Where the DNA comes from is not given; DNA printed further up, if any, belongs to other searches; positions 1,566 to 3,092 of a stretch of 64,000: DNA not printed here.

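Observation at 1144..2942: AT-rich two-gene cassette (ABC/AAA_15-21-type ATPase + 190-aa PD-(D/E)xK-like protein) inserted in, and translationally coupled to, a rhamnose/glycosyltransferase operon: candidate uncharacterised ATPase-effector (defence-like) system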

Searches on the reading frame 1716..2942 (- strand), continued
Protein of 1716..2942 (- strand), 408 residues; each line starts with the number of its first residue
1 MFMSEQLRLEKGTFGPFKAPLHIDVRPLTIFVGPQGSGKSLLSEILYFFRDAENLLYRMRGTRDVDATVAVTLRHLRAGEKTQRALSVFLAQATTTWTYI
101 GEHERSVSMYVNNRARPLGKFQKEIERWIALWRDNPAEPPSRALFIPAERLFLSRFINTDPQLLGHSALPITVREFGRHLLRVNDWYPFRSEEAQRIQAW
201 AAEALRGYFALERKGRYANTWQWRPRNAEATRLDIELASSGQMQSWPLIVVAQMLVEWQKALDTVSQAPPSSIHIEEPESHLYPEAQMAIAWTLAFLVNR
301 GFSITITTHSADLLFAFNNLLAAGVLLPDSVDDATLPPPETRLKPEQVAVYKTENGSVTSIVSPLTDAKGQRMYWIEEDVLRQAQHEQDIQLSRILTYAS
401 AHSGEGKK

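Call 77: search_solved_structures(query=A5, max_evalue=0.01)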
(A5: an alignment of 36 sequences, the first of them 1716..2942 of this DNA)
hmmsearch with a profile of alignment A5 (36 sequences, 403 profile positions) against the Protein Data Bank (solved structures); distinct sequences matched with E-value up to 0.01: 24.
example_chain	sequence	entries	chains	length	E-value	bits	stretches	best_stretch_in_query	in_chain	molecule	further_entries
6p74_A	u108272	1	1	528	1.1e-07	34.4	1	281-322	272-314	Putative ATP-dependent endonuclease of the OLD family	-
22bu_B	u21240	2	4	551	2.9e-07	33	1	182-325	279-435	AAA family ATPase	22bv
22et_E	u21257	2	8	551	9.6e-07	31.3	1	182-325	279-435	PtuA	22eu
9vkz_A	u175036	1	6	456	1e-06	31.2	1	183-326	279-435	Retron Ec78 probable ATPase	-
9vh1_D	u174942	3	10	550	1.3e-06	30.8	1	183-327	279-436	Retron Ec78 probable ATPase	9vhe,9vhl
9n69_A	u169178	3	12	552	1.8e-06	30.4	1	235-326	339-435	AAA family ATPase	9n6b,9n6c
9u9y_A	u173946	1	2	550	8e-06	28.3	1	202-327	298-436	AAA family ATPase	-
9kjx_B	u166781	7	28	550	9.9e-06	27.9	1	202-327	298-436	AAA family ATPase | Retron I-A effector PtuA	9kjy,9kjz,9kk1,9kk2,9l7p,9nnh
3c41_J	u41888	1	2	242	1.8e-05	27.1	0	275-320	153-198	Amino acid ABC transporter (ArtP)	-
2olj_A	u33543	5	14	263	1.9e-05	27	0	275-320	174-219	Amino acid ABC transporter | protein ArtP | ArtP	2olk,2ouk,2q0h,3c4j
4yms_J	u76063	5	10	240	3.4e-05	26.2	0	275-320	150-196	ABC-type polar amino acid transport system, ATPase component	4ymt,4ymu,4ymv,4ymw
6n9l_A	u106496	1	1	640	4.1e-05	25.9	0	273-323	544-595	UvrABC system protein A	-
9nnb_C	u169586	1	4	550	0.00013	24.3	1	202-327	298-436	Retron I-A effector PtuA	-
4u00_A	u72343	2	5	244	0.00031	23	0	15-48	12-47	Amino acid ABC transporter, ATP-binding protein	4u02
3pih_A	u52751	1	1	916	0.00033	22.9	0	273-323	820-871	UvrABC system protein A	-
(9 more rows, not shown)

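Call 86: search_protein_families(library=padloc, proteins=[L078:9437-9994:+, L048:9401-10003:+, L043:9518-10054:+, L053:9352-9915:+, L063:9410-9985:+, L018:2052-2474:+, L078:7974-9485:+, L048:7968-9443:+, L043:7932-9530:+, L053:7842-9431:+], max_evalue=0.01)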
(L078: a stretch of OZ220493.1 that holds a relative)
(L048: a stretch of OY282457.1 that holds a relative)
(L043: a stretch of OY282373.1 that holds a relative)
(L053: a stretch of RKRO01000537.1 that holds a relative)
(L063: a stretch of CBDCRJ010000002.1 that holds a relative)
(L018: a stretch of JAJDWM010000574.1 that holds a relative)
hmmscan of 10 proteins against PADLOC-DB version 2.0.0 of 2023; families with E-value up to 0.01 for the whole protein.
L078:9437-9994:+ (186 aa): 4 families
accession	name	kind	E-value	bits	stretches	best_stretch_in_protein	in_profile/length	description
PDLC04668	PDC-M47B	-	9e-07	26.8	1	38-125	32-117/186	-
PDLC04667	PDC-M47B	-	5e-06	24.5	1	44-125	11-86/158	-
PDLC04665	PDC-M47B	-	0.00074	17.2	1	31-127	29-120/202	-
PDLC04669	PDC-M47B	-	0.0023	15.5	1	29-129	24-118/183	-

L048:9401-10003:+ (201 aa): 1 family
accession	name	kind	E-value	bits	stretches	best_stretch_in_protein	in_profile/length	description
PDLC04665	PDC-M47B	-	0.0028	15.3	1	94-133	77-114/202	-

L043:9518-10054:+ (179 aa): 2 families
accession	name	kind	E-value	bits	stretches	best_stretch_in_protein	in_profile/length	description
PDLC04668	PDC-M47B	-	5.7e-05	20.9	1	34-105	36-113/186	-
PDLC04666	PDC-M47B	-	0.0019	16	1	59-101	53-95/174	-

L053:9352-9915:+ (188 aa): 3 families
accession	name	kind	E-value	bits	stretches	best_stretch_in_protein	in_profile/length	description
PDLC04665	PDC-M47B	-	0.00052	17.7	1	72-119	69-115/202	-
PDLC04563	PDC-M29B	-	0.00062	17.9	1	72-121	65-111/164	-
PDLC04668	PDC-M47B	-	0.0046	14.7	1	49-117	36-111/186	-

L063:9410-9985:+ (192 aa): 0 families

L018:2052-2474:+ (141 aa): 5 families
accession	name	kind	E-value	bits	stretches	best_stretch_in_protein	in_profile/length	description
PDLC04668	PDC-M47B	-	6.8e-07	27.2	1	61-102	71-112/186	-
PDLC04035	PD-T4-4_B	-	1.9e-05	22.4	1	60-100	83-123/206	-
PDLC04665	PDC-M47B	-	0.00012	19.8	1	57-102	69-114/202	-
PDLC04667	PDC-M47B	-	0.0011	16.8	1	61-105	42-84/158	-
PDLC04037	PD-T4-4_B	-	0.002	15.9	1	58-102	74-116/190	-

L078:7974-9485:+ (504 aa): 134 families (the best 25 are shown)
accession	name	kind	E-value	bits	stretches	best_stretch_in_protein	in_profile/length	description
PDLC04033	PD-T4-4_A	-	9.9e-33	112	2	288-458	246-413/460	-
PDLC04664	PDC-M47A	-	9.3e-28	95.4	2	289-426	243-374/461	-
PDLC03878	NsnB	-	1.6e-25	88.7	1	14-482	4-331/345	-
PDLC02979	AriA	-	1.6e-24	85.4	2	327-417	282-372/373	-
PDLC04032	PD-T4-4_A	-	1.2e-20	72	2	342-430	315-403/474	-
PDLC02980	AriA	-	1.7e-16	59.1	1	336-419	221-304/304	-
PDLC04710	PDC-M56A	-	1e-15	55.7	2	14-80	3-68/382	-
PDLC04214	HEC-02A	-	1.2e-14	52.4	2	369-430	233-294/338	-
PDLC04177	HEC-01A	-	2.8e-13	47.7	2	373-427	296-349/393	-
PDLC00091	GajA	-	2.9e-12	44.2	1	354-417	280-341/627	AAA ATPase domain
PDLC04562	PDC-M29A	-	8.5e-12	43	2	14-95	3-88/410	-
PDLC00082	GajA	-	8.7e-12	42.2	1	375-418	374-418/694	AAA ATPase domain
PDLC00096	GajA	-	1.6e-11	41.7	1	376-416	291-335/630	AAA ATPase domain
PDLC02915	ATPase-Toprim_I-B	-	2.2e-11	41.3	2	366-436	248-317/623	-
PDLC00271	PtuA1|PtuA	-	3e-11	41.5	1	376-424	281-328/421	AAA ATPase domain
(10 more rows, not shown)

L048:7968-9443:+ (492 aa): 102 families (the best 25 are shown)
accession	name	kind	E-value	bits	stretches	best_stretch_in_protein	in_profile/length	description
PDLC04033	PD-T4-4_A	-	8e-36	122.2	2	306-466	275-437/460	-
PDLC04664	PDC-M47A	-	1e-28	98.5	2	307-415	272-376/461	-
PDLC02979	AriA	-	1.6e-23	82.1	2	332-404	292-372/373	-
PDLC04032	PD-T4-4_A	-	1.5e-22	78.2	2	328-417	314-403/474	-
PDLC03878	NsnB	-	1.7e-22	78.6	1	297-413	172-289/345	-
PDLC04710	PDC-M56A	-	7.1e-17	59.5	2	289-414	163-294/382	-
PDLC02980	AriA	-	2.3e-16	58.6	1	323-404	221-302/304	-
PDLC04177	HEC-01A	-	7e-12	43.1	1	358-411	294-346/393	-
PDLC04178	HEC-01A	-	1.7e-11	41.9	2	363-407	290-333/399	-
PDLC04707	PDC-M55A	-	1.9e-11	41.6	1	363-405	306-349/421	-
PDLC00065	GajA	-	4.9e-11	40.1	1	363-406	336-388/670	AAA ATPase domain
PDLC04214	HEC-02A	-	5e-11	40.5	2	352-409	230-286/338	-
PDLC02358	Old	-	5e-11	40.1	1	362-407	286-331/578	Old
PDLC04182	HEC-01A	-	5.3e-11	40.1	1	359-408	304-354/406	-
PDLC00082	GajA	-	6.5e-11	39.3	1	363-404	375-417/694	AAA ATPase domain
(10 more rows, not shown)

L043:7932-9530:+ (533 aa): 97 families (the best 25 are shown)
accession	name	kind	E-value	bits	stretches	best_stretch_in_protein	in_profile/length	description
PDLC04033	PD-T4-4_A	-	7.9e-38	128.8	2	363-524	288-454/460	-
PDLC04032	PD-T4-4_A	-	2.2e-26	90.8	2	381-526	328-467/474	-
PDLC04664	PDC-M47A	-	8.1e-26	89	2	362-451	284-373/461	-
PDLC02979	AriA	-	1.9e-24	85.2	2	371-443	292-372/373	-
PDLC03878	NsnB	-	4e-23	80.7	1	27-506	5-325/345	-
PDLC02980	AriA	-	1e-14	53.2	1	45-441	1-300/304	-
PDLC04710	PDC-M56A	-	1.6e-14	51.7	2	403-445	244-286/382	-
PDLC02358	Old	-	9e-12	42.6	1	403-445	288-330/578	Old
PDLC04214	HEC-02A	-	1.1e-11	42.7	2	327-449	171-287/338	-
PDLC04213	HEC-02A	-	3.6e-11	41.2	1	311-451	150-283/337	-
PDLC00096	GajA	-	1.1e-10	38.9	1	403-442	292-335/630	AAA ATPase domain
PDLC04178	HEC-01A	-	1.2e-10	39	1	399-445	287-332/399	-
PDLC04562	PDC-M29A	-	1.6e-10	38.8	2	404-464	276-338/410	-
PDLC04175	HEC-01A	-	5.6e-10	36.8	2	392-446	263-314/363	-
PDLC00067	GajA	-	7.2e-10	35.9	1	404-443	309-345/604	AAA ATPase domain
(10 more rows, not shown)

L053:7842-9431:+ (530 aa): 124 families (the best 25 are shown)
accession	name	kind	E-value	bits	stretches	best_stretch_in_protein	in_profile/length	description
PDLC04033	PD-T4-4_A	-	4e-37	126.5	2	314-455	247-383/460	-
PDLC04664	PDC-M47A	-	3.5e-32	110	2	317-452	246-376/461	-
PDLC04032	PD-T4-4_A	-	5.4e-28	96.2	2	370-484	319-436/474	-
PDLC03878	NsnB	-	4.7e-27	93.6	1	56-455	4-294/345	-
PDLC02979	AriA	-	3e-24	84.5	2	56-111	5-71/373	-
PDLC04214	HEC-02A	-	1.9e-18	64.9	2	313-447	159-287/338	-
PDLC04213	HEC-02A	-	8e-17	59.8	2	307-445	148-279/337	-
PDLC04707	PDC-M55A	-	3.6e-15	53.9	1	302-455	205-362/421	-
PDLC02980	AriA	-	1.5e-14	52.7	1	75-441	1-302/304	-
PDLC04710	PDC-M56A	-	2.8e-14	50.9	2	399-445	242-288/382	-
PDLC00065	GajA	-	5.2e-14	49.9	2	400-444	336-389/670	AAA ATPase domain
PDLC00063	GajA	-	9.7e-14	48.9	2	56-143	5-89/679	AAA ATPase domain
PDLC00096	GajA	-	3.4e-13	47.2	1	398-441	289-336/630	AAA ATPase domain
PDLC02358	Old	-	4e-13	47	2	397-443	284-330/578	Old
PDLC00067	GajA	-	1.7e-12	44.6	2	400-443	307-347/604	AAA ATPase domain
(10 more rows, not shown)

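Call 95: search_protein_families(library=phrogs, proteins=[window:1716-2942:-], max_evalue=0.01)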
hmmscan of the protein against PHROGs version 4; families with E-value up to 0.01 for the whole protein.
window:1716-2942:- (408 aa): 5 families
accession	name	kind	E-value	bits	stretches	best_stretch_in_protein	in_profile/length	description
phrog_14430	-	unknown function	2.8e-09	37.7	1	271-321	339-389/444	-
phrog_4747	-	unknown function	9.2e-08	32.6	1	243-314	310-379/610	-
phrog_3940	-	unknown function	0.00017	21.5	1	227-318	214-303/537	-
phrog_13167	-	unknown function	0.00044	20.2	1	273-321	341-389/477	-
phrog_9802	-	unknown function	0.0023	18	0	229-316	247-330/438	-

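Call 96: find_related_loci(query=A5, collection=viral_contigs, flank=4000)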
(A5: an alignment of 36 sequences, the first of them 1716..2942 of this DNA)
Query A5 (408 aa) in viral_contigs; peptide patterns used: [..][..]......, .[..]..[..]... (x = any residue, [..] = any of these).
600 stretches matched a pattern (row limit reached: there are more); 4 encode a relative of the query (tblastn E <= 1e-3); 4 distinct loci.
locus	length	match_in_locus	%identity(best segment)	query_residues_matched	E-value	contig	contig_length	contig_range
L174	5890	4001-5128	25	22-363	3e-16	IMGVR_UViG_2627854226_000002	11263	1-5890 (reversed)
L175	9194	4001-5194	27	23-396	2e-12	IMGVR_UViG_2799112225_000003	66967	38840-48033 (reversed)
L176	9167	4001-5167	27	23-396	4e-19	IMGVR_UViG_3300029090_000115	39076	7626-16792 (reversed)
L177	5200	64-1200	29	28-363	1e-11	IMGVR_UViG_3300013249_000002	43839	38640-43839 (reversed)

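Call 98: search_protein_families(library=padloc, proteins=[L176:5169-5582:+, L174:5212-5694:+, L175:5151-5657:+, L177:1211-1729:+, L176:3938-5173:+, L174:3941-5218:+], max_evalue=0.001)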
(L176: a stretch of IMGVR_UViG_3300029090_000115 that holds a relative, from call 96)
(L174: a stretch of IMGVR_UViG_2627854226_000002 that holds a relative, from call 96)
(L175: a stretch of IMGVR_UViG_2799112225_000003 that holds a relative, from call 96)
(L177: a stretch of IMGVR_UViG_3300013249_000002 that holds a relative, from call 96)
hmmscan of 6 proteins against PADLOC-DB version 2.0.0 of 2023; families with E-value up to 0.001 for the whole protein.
L176:5169-5582:+ (138 aa): 1 family
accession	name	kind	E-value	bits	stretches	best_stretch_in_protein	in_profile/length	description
PDLC04563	PDC-M29B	-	2.4e-07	29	1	31-130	45-159/164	-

L174:5212-5694:+ (161 aa): 0 families

L175:5151-5657:+ (169 aa): 1 family
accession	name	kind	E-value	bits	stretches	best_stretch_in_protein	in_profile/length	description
PDLC04563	PDC-M29B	-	1.3e-05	23.3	1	43-147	42-154/164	-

L177:1211-1729:+ (173 aa): 0 families

L176:3938-5173:+ (412 aa): 112 families (the best 25 are shown)
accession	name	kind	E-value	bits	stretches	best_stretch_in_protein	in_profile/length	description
PDLC02979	AriA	-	2.2e-31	108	2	201-331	250-373/373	-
PDLC04562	PDC-M29A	-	2.3e-25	87.7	2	276-410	264-404/410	-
PDLC04710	PDC-M56A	-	1.4e-17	61.8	2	215-359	165-309/382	-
PDLC02980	AriA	-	1.6e-17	62.5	1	28-332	2-304/304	-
PDLC04214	HEC-02A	-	2.2e-17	61.3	2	187-334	152-285/338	-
PDLC04033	PD-T4-4_A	-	7.5e-16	56.4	1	201-380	247-417/460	-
PDLC04213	HEC-02A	-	9.3e-16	56.3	1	7-335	4-280/337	-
PDLC03878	NsnB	-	1.3e-15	56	1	7-343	3-293/345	-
PDLC04032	PD-T4-4_A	-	3.1e-15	54.1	1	212-405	280-461/474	-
PDLC02358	Old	-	4.8e-14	50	1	243-333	242-331/578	Old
PDLC00070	GajA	-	2.1e-13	47.8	1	244-332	251-338/596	AAA ATPase domain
PDLC00063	GajA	-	2.1e-12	44.5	1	268-333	329-402/679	AAA ATPase domain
PDLC00067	GajA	-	2.5e-12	44.1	1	285-333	306-348/604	AAA ATPase domain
PDLC00096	GajA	-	5.1e-12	43.3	1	287-334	292-340/630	AAA ATPase domain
PDLC02915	ATPase-Toprim_I-B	-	5.5e-12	43.3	2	254-347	225-315/623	-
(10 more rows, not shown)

L174:3941-5218:+ (426 aa): 123 families (the best 25 are shown)
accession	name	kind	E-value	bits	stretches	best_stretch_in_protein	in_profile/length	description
PDLC02979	AriA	-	9.4e-30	102.6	1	6-342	3-372/373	-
PDLC04562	PDC-M29A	-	1.8e-28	97.9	2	285-425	261-408/410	-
PDLC04710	PDC-M56A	-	1.1e-23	81.9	2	6-58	1-53/382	-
PDLC02980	AriA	-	1.1e-20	72.8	1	27-344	1-304/304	-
PDLC03878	NsnB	-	1.9e-20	71.9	2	265-351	211-289/345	-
PDLC04033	PD-T4-4_A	-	1.6e-18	65.2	1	237-422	269-445/460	-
PDLC04032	PD-T4-4_A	-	7.9e-18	62.6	1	240-419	291-464/474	-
PDLC04664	PDC-M47A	-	2.2e-15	54.6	1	239-392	267-413/461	-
PDLC04178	HEC-01A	-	4e-15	53.8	2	265-345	259-333/399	-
PDLC00067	GajA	-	3.9e-14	50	2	298-345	307-348/604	AAA ATPase domain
PDLC00096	GajA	-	4.8e-14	50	1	275-346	268-340/630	AAA ATPase domain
PDLC00091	GajA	-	1e-13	49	1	293-346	294-345/627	AAA ATPase domain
PDLC00062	GajA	-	5.5e-13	46.2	2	298-347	305-348/639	AAA ATPase domain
PDLC00078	GajA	-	6.1e-13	46.3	1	274-347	300-372/580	AAA ATPase domain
PDLC00285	PtuA1|PtuA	-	7.3e-13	46.5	1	262-349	254-336/432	AAA ATPase domain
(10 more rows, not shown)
